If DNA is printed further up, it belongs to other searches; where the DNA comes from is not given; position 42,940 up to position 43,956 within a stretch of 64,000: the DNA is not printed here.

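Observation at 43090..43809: Extra L,D-transpeptidase-fold (YafK/DpaA-like) paralog at a non-canonical locus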

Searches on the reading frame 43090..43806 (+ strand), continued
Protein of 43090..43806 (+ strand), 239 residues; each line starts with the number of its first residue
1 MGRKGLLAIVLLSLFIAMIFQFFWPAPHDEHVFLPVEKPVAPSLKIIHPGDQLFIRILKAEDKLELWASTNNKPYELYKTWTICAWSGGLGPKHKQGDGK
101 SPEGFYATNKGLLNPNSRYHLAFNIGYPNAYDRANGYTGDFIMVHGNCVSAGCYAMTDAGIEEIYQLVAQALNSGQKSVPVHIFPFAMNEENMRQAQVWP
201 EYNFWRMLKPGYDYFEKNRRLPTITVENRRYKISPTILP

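Call 27: find_encoding_contigs(protein=P0008, flank=4000, max_places=3)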
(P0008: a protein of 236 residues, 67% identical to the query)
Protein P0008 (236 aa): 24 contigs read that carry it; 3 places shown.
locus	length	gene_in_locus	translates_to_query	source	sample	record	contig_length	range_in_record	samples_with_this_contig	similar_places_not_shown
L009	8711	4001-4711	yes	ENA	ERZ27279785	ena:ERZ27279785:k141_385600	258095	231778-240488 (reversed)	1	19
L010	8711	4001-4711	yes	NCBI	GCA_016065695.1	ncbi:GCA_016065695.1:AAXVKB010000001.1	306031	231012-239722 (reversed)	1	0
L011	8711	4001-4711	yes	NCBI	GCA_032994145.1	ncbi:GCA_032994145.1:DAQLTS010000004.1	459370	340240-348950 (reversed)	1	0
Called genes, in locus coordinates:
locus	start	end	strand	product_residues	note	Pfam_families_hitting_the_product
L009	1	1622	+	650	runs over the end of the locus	PF00270:DEAD, PF04851:ResIII (faint), PF00271:Helicase_C, PF25399:DeaD_dimer, PF03880:DbpA, PF12343:DeaD_C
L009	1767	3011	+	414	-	PF03222:Trp_Tyr_perm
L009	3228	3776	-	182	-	-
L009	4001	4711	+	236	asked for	PF03734:YkuD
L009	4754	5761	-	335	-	PF00296:Bac_luciferase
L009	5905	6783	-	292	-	PF01136:Peptidase_U32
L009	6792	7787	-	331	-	PF01136:Peptidase_U32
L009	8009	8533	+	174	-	PF02036:SCP2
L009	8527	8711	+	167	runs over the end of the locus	PF13527:Acetyltransf_9 (weak), PF00583:Acetyltransf_1, PF13673:Acetyltransf_10 (weak), PF13508:Acetyltransf_7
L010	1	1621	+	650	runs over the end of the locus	PF00270:DEAD, PF04851:ResIII (faint), PF00271:Helicase_C, PF25399:DeaD_dimer, PF03880:DbpA, PF12343:DeaD_C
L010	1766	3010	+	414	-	PF03222:Trp_Tyr_perm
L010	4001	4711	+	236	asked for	PF03734:YkuD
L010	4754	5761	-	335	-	PF00296:Bac_luciferase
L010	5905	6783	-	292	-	PF01136:Peptidase_U32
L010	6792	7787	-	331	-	PF01136:Peptidase_U32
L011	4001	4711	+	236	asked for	PF03734:YkuD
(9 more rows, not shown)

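Call 28: find_encoding_contigs(protein=P0010, flank=4000, max_places=2)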
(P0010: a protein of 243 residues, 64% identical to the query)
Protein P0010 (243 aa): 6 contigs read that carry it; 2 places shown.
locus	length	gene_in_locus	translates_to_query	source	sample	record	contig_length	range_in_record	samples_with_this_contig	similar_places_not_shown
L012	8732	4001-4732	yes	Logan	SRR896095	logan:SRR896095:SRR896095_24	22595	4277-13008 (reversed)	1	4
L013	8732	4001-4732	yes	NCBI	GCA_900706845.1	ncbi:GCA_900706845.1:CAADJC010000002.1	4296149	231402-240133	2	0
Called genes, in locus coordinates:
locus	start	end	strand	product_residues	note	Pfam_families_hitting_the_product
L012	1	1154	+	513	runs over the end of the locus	PF02874:ATP-synt_ab_N, PF00006:ATP-synt_ab, PF00306:ATP-synt_ab_C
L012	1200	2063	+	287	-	PF00231:ATP-synt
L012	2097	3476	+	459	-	PF02874:ATP-synt_ab_N, PF00006:ATP-synt_ab, PF22919:ATP-synt_VA_C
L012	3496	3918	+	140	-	PF02823:ATP-synt_DE_N, PF00401:ATP-synt_DE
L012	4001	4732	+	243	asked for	PF03734:YkuD (weak)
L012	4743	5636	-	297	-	PF00126:HTH_1, PF03466:LysR_substrate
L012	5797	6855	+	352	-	PF04443:LuxE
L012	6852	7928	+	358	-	PF05893:LuxC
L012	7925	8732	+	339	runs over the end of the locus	PF01073:3Beta_HSD, PF01370:Epimerase, PF02719:Polysacc_synt_2 (weak), PF16363:GDP_Man_Dehyd, PF13460:NAD_binding_10, PF07993:NAD_binding_4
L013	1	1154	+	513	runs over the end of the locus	PF02874:ATP-synt_ab_N, PF00006:ATP-synt_ab, PF00306:ATP-synt_ab_C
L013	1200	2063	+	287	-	PF00231:ATP-synt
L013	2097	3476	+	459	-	PF02874:ATP-synt_ab_N, PF00006:ATP-synt_ab, PF22919:ATP-synt_VA_C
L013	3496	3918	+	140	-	PF02823:ATP-synt_DE_N, PF00401:ATP-synt_DE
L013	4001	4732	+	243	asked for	PF03734:YkuD (weak)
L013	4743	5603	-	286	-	PF00126:HTH_1, PF03466:LysR_substrate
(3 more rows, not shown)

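Call 30: search_dna_similar(query=window:43090-43806:+, collection=plasmids, mode=protein, max_rows=25)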
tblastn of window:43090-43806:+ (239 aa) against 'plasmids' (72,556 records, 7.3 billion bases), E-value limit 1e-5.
Records with a match: 301; places in all: 328; records where one place covers at least 80% of the query: 47.
Best place of each record, by identity: 95-99% 1; <60% 300.
By first word of the organism name: Pseudosulfitobacter 63; Rhizobium 38; Sinorhizobium 21; Escherichia 20; Paracoccus 17; Agrobacterium 15; Sulfitobacter 14; Phaeobacter 13; Ensifer 11; Shinella 10; and 46 more.
By predicted mobility (MOB-suite, as given by PLSDB): non-mobilizable 135; conjugative 128; mobilizable 38.
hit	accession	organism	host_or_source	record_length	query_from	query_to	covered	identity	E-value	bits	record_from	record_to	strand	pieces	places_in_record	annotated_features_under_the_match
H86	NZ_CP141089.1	Escherichia coli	Homo sapiens,Infected Human Urine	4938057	1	239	100%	98.3%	4e-158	491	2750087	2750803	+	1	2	none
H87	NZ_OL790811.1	Proteus mirabilis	-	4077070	12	234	93%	45.7%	2e-62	217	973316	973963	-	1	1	none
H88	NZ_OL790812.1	Proteus mirabilis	-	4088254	12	234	93%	45.7%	2e-62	217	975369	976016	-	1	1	none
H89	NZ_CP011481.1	Hoeflea sp. IMCC20628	-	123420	3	236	98%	43.2%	4e-60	211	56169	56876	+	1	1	murein L,D-transpeptidase family protein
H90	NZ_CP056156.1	Enterobacter hormaechei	culture,Wastewater influent sample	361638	4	234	97%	43.6%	7e-58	204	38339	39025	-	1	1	dpaA: peptidoglycan meso-diaminopimelic acid protein amidase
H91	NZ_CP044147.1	Escherichia coli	-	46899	39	234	82%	51.0%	3e-61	214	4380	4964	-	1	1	dpaA: peptidoglycan meso-diaminopimelic acid protein amidase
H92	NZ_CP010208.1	Escherichia coli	mouse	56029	39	234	82%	51.0%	3e-61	214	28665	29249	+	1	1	dpaA: peptidoglycan meso-diaminopimelic acid protein amidase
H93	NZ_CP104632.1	Escherichia coli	cell culture,In-house environment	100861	39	234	82%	51.0%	3e-61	214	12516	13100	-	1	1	dpaA: peptidoglycan meso-diaminopimelic acid protein amidase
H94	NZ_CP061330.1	Escherichia coli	Rattus norvegicus,Single bacteria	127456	39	234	82%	51.0%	3e-61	214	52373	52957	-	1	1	dpaA: peptidoglycan meso-diaminopimelic acid protein amidase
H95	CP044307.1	Escherichia coli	Chicken meat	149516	39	234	82%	51.0%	3e-61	214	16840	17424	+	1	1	murein L,D-transpeptidase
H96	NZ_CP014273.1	Escherichia coli K-12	cell culture,laboratory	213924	39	234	82%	51.0%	3e-61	214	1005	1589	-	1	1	dpaA: peptidoglycan meso-diaminopimelic acid protein amidase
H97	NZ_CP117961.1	Escherichia coli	Homo sapiens,pure cell culture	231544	39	234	82%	51.0%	3e-61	214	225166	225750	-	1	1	dpaA: peptidoglycan meso-diaminopimelic acid protein amidase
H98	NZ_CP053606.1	Escherichia coli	cell culture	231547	39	234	82%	51.0%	3e-61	214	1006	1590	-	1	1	dpaA: peptidoglycan meso-diaminopimelic acid protein amidase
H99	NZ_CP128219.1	Escherichia coli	Cell Culture,Laboratory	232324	39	234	82%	51.0%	3e-61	214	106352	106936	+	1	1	dpaA: peptidoglycan meso-diaminopimelic acid protein amidase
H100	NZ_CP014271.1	Escherichia coli K-12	cell culture,laboratory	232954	39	234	82%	51.0%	3e-61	214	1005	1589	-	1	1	dpaA: peptidoglycan meso-diaminopimelic acid protein amidase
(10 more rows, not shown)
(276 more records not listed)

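Call 31: get_annotated_region(hit=H96, flank=400)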
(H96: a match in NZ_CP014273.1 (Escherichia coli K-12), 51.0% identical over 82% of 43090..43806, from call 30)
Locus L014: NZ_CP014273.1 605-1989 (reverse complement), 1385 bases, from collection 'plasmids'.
description: Escherichia coli K-12 strain K-12 C3026 plasmid F128-(C3026), complete sequence
organism: Escherichia coli K-12 (NCBI taxid 83333)
taxonomy: Bacteria; Pseudomonadota; Gammaproteobacteria; Enterobacterales; Enterobacteriaceae; Escherichia; Escherichia coli; Escherichia coli K-12
host: -; source: cell culture,laboratory; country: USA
typing (MOB-suite, as given by PLSDB): conjugative; replicon IncFIA,IncFIB,IncFIC; relaxase MOBF; mating-pair formation MPF_F
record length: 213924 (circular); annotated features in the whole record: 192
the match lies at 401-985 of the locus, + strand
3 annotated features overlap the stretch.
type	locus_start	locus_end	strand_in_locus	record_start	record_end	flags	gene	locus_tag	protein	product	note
CDS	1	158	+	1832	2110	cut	yafQ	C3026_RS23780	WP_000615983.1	type II toxin-antitoxin system mRNA interferase toxin YafQ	-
CDS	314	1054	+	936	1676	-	dpaA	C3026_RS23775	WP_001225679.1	peptidoglycan meso-diaminopimelic acid protein amidase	-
CDS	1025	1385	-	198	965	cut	-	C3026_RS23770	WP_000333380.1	class II glutamine amidotransferase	GO:0006541 - glutamine metabolic process [Evidence IEA]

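Call 34: search_protein_families(proteins=[window:43090-43806:+], library=padloc, max_evalue=0.1)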
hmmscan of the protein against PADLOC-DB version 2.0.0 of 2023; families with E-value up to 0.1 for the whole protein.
window:43090-43806:+ (239 aa): 0 families

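Call 35: search_protein_families(proteins=[window:43090-43806:+], library=phrogs, max_evalue=0.1)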
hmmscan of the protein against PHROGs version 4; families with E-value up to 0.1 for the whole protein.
window:43090-43806:+ (239 aa): 1 family
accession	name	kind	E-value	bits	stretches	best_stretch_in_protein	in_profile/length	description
phrog_17304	-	unknown function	5.1e-66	223.5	1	39-234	30-224/246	-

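Call 54: find_encoding_contigs(protein=P0145, flank=1500, max_places=10)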
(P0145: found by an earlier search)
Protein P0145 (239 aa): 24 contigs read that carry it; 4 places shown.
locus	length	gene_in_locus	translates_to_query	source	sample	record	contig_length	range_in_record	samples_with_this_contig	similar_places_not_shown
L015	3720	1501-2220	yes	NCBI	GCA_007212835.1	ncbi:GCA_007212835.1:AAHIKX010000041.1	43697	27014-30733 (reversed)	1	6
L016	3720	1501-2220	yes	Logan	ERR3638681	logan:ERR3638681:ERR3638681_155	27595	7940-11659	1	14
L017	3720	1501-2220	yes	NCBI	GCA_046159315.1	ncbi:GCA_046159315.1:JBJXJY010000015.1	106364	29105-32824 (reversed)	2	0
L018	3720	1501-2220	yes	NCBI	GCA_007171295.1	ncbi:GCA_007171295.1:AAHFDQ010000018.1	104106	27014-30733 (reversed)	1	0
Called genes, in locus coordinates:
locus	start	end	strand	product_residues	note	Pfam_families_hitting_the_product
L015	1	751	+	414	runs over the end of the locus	PF03222:Trp_Tyr_perm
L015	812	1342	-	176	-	-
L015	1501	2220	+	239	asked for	PF03734:YkuD (weak)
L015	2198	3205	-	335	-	PF00296:Bac_luciferase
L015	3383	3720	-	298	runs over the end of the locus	PF01136:Peptidase_U32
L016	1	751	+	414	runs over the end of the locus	PF03222:Trp_Tyr_perm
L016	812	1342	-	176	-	-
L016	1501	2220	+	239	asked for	PF03734:YkuD (weak)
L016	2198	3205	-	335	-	PF00296:Bac_luciferase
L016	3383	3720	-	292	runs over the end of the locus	PF01136:Peptidase_U32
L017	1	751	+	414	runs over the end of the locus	PF03222:Trp_Tyr_perm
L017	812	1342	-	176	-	-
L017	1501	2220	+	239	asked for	PF03734:YkuD (weak)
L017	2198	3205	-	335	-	PF00296:Bac_luciferase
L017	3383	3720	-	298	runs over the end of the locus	PF01136:Peptidase_U32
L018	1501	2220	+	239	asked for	PF03734:YkuD (weak)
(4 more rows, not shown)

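Call 55: search_protein_representatives(protein=window:43090-43806:+)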
Query: 239 residues. Proteins with E-value up to 0.001 (for the whole library): 3790; up to 1e-10: 2341; up to 1e-30: 892. The best 150 are listed.
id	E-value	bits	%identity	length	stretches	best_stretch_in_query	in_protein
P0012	7.9e-93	326.7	70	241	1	42-235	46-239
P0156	7.4e-91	320.2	42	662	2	47-229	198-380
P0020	2.2e-83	295.7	60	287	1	21-233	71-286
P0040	8.7e-75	267.5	60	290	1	44-233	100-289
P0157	1.4e-65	237.4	68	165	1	1-165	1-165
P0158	1.9e-64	233.7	52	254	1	12-234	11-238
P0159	7.8e-63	228.4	55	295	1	35-233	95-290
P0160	9.1e-63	228.2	55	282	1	41-232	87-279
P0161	1.4e-62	227.6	52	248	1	48-239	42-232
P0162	1.6e-62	227.3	52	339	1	52-234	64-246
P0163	6.2e-62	225.4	53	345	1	30-231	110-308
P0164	9.2e-62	224.9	55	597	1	48-233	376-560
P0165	1.9e-61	223.8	53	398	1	38-233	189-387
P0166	2.5e-61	223.5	55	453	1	50-234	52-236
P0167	5.3e-61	222.4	48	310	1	10-233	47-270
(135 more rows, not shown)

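Call 68: find_encoding_contigs(protein=P0016, flank=3500, max_places=2)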
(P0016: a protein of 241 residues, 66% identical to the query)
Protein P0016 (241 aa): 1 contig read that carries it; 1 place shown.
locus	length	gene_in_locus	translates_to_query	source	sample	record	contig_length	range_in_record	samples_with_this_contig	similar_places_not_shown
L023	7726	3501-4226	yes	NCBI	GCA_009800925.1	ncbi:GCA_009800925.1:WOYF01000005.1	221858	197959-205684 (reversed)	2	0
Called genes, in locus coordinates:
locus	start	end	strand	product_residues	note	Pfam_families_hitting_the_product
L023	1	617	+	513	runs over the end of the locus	PF02874:ATP-synt_ab_N, PF00006:ATP-synt_ab, PF00306:ATP-synt_ab_C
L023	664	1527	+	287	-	PF00231:ATP-synt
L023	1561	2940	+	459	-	PF02874:ATP-synt_ab_N, PF00006:ATP-synt_ab, PF22919:ATP-synt_VA_C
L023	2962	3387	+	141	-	PF02823:ATP-synt_DE_N, PF00401:ATP-synt_DE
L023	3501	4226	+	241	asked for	-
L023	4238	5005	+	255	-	PF03783:CsgG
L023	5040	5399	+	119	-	PF16068:DUF4810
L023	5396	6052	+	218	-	PF05643:GNA1162-like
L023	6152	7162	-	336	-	PF02653:BPD_transp_2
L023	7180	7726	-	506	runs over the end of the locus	PF00005:ABC_tran, PF13304:AAA_21 (faint), PF00005:ABC_tran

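Call 75: predict_structure(alignment_id=A2)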
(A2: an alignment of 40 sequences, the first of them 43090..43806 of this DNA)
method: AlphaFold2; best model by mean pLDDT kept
length: 239 residues; sequences in the alignment: 40
mean_pLDDT: 90.8   pTM: 0.82
mean pLDDT of the five models: 90.8, 90.8, 89.8, 89.0, 88.1
residues with pLDDT >= 90: 184; 70-90: 31; 50-70: 22; < 50: 2
segments of 3 or more residues with pLDDT < 50: none
pLDDT, mean of each block of 10 residues (from residue 1): 86 95 68 59 83 97 97 95 90 90 96 95 95 94 87 88 98 98 97 95 97 98 97 83
secondary structure, 60 per line:
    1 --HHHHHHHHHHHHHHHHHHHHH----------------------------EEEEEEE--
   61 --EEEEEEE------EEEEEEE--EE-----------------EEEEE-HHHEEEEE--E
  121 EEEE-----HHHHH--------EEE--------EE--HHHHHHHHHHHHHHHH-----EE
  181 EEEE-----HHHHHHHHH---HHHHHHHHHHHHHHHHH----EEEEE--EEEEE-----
elements in order: H3-23 E52-58 E63-69 E76-82 E104-108 E113-117 E120-124 H130-134 E143-145 H158-173 E179-184 H190-198 H202-218 E223-227 E230-234

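Call 78: fold_search(model_id=the predicted structure, library=pdb)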
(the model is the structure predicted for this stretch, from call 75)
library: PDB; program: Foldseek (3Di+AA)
matches with E <= 10: 446; with E <= 0.001: 11
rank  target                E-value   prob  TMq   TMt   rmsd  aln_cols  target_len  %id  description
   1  8ikr_A                1.5e-24  1.00  0.75  0.92   1.9       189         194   51  Crystal structure of DpaA (released 2023-10-11)
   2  8ikr_B                6.5e-20  1.00  0.68  0.91   1.6       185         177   48  Crystal structure of DpaA (released 2023-10-11)
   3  6xj7_B                3.3e-09  1.00  0.47  0.39  10.0       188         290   21  Crystal structure of the helical cell shape determining protein Pgp2 (K307A mutant) from Campylobacter jejuni (released 2021-03-17)
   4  6xj7_A                3.7e-09  1.00  0.46  0.38  12.4       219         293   19  Crystal structure of the helical cell shape determining protein Pgp2 (K307A mutant) from Campylobacter jejuni (released 2021-03-17)
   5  6xj6                  4.1e-09  1.00  0.46  0.39  12.4       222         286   19  Crystal structure of the helical cell shape determining protein Pgp2 from Campylobacter jejuni (released 2021-03-17)
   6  7o21_A                6.7e-08  1.00  0.40  0.35  12.5       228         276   18  Structure of Bdellovibrio bacteriovorus Bd1075 (released 2021-04-21)
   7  4xzz_A                8.0e-08  1.00  0.47  0.36  11.8       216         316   21  Structure of Helicobacter pylori Csd6 in the ligand-free state (released 2015-09-02)
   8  7o21_B                9.1e-07  1.00  0.39  0.35  12.3       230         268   17  Structure of Bdellovibrio bacteriovorus Bd1075 (released 2021-04-21)
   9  1y7m_A                4.6e-04  1.00  0.30  0.42  14.6       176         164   18  Crystal Structure of the B. subtilis YkuD protein at 2 A resolution (released 2005-03-01)
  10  4a1i_A                5.2e-04  1.00  0.31  0.44   7.9       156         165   17  ykud from B.subtilis (released 2012-09-26)
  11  4xxt                  5.5e-04  1.00  0.33  0.36   4.8       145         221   14  Crystal structure of Fused Zn-dependent amidase/peptidase/peptodoglycan-binding domain-containing protein from Clostridi (released 2015-02-18)
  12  3zqd_MODEL_1_A        5.9e-03  0.99  0.30  0.39   5.4       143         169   18  B. subtilis L,D-transpeptidase (released 2012-05-23)
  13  5e51_C                7.5e-03  1.00  0.33  0.40   6.8       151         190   13  Crystal structure of Mycobacterium tuberculosis L,D-transpeptidase 1 with Faropenem adduct (released 2016-10-26)
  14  8qzg                  8.0e-03  0.90  0.31  0.29  14.4       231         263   13  1,3 L,D-transpeptidase from Gluconobacter oxydans (released 2023-11-08)
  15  5e51_D                1.6e-02  0.98  0.30  0.36   7.8       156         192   13  Crystal structure of Mycobacterium tuberculosis L,D-transpeptidase 1 with Faropenem adduct (released 2016-10-26)
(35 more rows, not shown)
